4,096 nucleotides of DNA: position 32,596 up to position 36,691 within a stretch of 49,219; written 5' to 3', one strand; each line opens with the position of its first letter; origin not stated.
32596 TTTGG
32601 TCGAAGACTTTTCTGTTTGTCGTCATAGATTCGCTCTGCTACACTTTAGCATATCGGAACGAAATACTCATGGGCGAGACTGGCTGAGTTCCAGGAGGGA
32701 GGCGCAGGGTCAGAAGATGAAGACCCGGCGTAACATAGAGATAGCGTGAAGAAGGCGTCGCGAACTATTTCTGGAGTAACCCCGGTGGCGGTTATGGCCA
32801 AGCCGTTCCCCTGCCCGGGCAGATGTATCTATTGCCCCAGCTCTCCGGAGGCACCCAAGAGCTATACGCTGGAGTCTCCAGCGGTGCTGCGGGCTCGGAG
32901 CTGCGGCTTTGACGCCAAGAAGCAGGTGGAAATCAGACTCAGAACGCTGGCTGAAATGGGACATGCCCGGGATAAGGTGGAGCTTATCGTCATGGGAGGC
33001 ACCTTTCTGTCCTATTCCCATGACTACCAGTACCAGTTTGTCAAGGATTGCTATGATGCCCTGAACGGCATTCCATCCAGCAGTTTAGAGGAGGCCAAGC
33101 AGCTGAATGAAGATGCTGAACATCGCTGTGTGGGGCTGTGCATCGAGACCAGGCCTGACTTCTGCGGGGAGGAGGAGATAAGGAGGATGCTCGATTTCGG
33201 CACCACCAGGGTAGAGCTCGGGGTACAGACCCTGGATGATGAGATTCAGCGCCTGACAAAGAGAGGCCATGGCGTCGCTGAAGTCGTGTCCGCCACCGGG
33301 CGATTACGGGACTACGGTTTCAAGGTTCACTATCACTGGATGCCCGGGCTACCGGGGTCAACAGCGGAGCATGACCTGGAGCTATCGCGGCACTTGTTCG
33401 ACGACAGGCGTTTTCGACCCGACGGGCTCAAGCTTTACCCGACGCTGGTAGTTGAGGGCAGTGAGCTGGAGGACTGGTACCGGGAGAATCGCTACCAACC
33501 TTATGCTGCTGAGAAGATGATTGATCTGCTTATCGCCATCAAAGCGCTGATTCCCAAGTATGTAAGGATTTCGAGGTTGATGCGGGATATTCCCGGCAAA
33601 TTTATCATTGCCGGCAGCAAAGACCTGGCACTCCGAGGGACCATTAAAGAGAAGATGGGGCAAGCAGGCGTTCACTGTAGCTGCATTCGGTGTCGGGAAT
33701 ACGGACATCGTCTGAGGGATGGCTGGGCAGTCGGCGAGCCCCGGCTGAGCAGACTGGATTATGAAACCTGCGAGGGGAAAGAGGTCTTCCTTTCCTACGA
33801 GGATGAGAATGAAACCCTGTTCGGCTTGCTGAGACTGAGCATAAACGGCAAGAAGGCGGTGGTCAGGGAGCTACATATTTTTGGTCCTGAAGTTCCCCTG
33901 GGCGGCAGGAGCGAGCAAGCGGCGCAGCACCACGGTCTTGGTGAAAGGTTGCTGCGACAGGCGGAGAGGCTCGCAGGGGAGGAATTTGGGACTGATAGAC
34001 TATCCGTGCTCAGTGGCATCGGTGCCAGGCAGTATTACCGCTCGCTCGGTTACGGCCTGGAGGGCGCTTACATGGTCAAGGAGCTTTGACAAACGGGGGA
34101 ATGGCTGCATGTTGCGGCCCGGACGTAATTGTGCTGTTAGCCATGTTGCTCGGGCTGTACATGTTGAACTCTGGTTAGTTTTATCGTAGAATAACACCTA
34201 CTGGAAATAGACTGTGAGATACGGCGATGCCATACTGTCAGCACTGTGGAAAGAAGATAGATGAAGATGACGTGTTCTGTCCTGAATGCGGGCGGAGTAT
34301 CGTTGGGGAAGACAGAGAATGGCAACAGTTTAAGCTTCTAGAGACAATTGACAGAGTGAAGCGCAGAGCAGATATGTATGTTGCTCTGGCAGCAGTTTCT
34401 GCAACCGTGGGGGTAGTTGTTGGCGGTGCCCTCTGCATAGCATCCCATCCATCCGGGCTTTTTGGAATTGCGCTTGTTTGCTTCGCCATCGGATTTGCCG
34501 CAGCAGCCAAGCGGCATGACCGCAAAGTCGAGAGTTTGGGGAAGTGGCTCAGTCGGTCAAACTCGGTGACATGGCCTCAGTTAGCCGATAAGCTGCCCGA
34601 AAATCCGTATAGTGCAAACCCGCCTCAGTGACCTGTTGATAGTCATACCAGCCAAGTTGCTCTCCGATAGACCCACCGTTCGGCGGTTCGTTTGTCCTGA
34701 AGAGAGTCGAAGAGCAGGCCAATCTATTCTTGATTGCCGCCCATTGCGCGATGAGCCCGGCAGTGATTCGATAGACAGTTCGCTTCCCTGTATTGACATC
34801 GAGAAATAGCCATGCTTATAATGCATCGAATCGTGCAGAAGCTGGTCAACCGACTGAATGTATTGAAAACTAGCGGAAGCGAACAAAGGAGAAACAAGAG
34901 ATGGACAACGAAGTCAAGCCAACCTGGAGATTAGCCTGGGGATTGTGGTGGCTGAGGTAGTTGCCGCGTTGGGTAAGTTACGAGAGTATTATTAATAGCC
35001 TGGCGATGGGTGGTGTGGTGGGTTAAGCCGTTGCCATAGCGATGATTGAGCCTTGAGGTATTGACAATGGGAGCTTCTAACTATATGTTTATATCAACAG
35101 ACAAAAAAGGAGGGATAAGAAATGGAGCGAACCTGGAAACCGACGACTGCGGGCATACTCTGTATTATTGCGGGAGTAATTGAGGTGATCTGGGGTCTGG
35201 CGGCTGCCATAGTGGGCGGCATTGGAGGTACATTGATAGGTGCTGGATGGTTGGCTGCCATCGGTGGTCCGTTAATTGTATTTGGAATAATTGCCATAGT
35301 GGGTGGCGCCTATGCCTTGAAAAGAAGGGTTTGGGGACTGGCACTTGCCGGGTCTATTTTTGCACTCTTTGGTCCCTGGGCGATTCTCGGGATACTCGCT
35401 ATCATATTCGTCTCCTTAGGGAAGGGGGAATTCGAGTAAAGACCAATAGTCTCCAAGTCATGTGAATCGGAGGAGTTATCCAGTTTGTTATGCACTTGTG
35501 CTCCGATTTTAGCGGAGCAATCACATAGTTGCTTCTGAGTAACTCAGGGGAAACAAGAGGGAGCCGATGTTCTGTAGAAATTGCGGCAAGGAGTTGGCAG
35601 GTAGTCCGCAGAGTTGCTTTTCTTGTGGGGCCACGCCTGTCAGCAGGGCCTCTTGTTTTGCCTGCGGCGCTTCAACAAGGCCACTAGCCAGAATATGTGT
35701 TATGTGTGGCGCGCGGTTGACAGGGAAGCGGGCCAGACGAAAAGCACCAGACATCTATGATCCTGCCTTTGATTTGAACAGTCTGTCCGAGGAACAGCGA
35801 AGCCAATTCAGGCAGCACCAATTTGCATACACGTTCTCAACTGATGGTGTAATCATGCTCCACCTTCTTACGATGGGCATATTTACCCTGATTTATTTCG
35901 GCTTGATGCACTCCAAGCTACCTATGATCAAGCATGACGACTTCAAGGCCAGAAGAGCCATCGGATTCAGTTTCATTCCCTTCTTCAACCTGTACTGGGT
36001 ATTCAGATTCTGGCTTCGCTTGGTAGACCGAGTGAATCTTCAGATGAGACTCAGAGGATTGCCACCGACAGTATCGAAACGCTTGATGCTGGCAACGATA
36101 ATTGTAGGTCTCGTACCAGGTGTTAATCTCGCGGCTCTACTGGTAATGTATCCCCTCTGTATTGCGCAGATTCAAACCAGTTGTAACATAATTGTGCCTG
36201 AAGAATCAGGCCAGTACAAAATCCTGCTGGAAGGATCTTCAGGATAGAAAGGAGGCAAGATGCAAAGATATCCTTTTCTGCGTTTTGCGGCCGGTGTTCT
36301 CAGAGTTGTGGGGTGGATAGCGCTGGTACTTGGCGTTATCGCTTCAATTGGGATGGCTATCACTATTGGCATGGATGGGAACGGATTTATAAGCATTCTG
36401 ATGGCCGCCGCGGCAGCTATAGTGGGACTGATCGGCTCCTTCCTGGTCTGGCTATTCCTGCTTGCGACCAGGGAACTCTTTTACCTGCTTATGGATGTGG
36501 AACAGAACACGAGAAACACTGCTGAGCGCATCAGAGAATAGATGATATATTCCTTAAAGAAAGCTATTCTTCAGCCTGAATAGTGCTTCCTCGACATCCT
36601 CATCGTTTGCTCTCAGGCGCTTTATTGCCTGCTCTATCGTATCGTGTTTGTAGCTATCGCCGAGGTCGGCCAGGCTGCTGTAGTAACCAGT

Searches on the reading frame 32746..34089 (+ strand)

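Call 32: search_protein_families(library=pfam, proteins=[window:32746-34089:+], max_evalue=0.01)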
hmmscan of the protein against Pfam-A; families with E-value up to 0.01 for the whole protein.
window:32746-34089:+ (447 aa): 5 families
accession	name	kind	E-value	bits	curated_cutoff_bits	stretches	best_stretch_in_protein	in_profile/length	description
PF16199.10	Radical_SAM_C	-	3.9e-21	75.4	31.9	1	225-304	1-83/85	Radical_SAM C-terminal domain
PF04055.27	Radical_SAM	-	1.5e-19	71.2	29.5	1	23-209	7-158/166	Radical SAM superfamily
PF00583.31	Acetyltransf_1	-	0.00012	22.7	20.7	1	339-436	24-116/116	Acetyltransferase (GNAT) family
PF13673.13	Acetyltransf_10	-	0.0029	18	23.6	1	391-436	61-107/128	Acetyltransferase (GNAT) domain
PF13508.13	Acetyltransf_7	-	0.0073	17.1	27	0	391-436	38-82/84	Acetyltransferase (GNAT) domain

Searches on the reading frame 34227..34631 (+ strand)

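Call 60: search_protein_families(library=pfam, proteins=[window:34227-34631:+], max_evalue=0.01)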
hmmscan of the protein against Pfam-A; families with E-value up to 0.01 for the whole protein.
window:34227-34631:+ (134 aa): 8 families
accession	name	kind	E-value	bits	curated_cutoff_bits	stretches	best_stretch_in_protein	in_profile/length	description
PF13240.11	Zn_Ribbon_1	-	8.6e-09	35.4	25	1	3-24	1-22/23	zinc-ribbon domain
PF13248.11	Zn_ribbon_3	-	9.2e-07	28.6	27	1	3-22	4-23/26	zinc-ribbon domain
PF12773.13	DZR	-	6.9e-05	23.4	27.3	1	4-25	1-22/45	Double zinc ribbon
PF04632.18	FUSC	-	0.0021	17.2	30.9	1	42-104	337-401/660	Fusaric acid resistance protein family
PF17032.10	Zn_ribbon_15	-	0.0028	18.9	28.9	1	3-22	54-73/73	zinc-ribbon family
PF24460.1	DUF7575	-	0.003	17.3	28.5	0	3-23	5-25/28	Domain of unknown function (DUF7575)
PF14149.11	YhfH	-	0.0062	16.8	27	0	3-13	15-25/37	YhfH-like protein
PF18439.7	zf_UBZ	-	0.0065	16.6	25.6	0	14-26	1-13/32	Ubiquitin-Binding Zinc Finger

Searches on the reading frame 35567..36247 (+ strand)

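Call 32: search_protein_families(library=pfam, proteins=[window:35567-36247:+], max_evalue=0.01)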
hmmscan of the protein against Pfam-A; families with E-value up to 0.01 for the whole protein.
window:35567-36247:+ (226 aa): 5 families
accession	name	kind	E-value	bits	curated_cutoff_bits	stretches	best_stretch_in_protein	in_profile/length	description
PF12773.13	DZR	-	4.6e-06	27.1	27.3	1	3-48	1-45/45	Double zinc ribbon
PF13248.11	Zn_ribbon_3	-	0.00079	19.3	27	0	29-51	4-26/26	zinc-ribbon domain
PF13240.11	Zn_Ribbon_1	-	0.001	19.2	25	0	2-22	1-21/23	zinc-ribbon domain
PF14018.11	DUF4234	-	0.0021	18.6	25.3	1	95-151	6-67/70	Domain of unknown function (DUF4234)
PF14219.11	DUF4328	-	0.0079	16.2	27.2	0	124-167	54-97/166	Domain of unknown function (DUF4328)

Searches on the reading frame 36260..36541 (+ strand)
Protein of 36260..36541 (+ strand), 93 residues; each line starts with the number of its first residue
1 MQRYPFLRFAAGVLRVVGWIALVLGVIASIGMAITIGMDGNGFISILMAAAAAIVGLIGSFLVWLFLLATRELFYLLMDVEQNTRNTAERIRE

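Call 61: search_protein_families(library=pfam, proteins=[window:36260-36541:+], max_evalue=0.1)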
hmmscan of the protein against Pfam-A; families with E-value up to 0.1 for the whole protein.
window:36260-36541:+ (93 aa): 2 families
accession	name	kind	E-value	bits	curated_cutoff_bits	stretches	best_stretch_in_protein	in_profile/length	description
PF02694.21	UPF0060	-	0.0073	17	24.9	1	44-78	3-37/107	Uncharacterised BCR, YnfA/UPF0060 family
PF05072.18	Herpes_UL43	-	0.0087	15.6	24.9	1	10-75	63-135/381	Herpesvirus UL43 protein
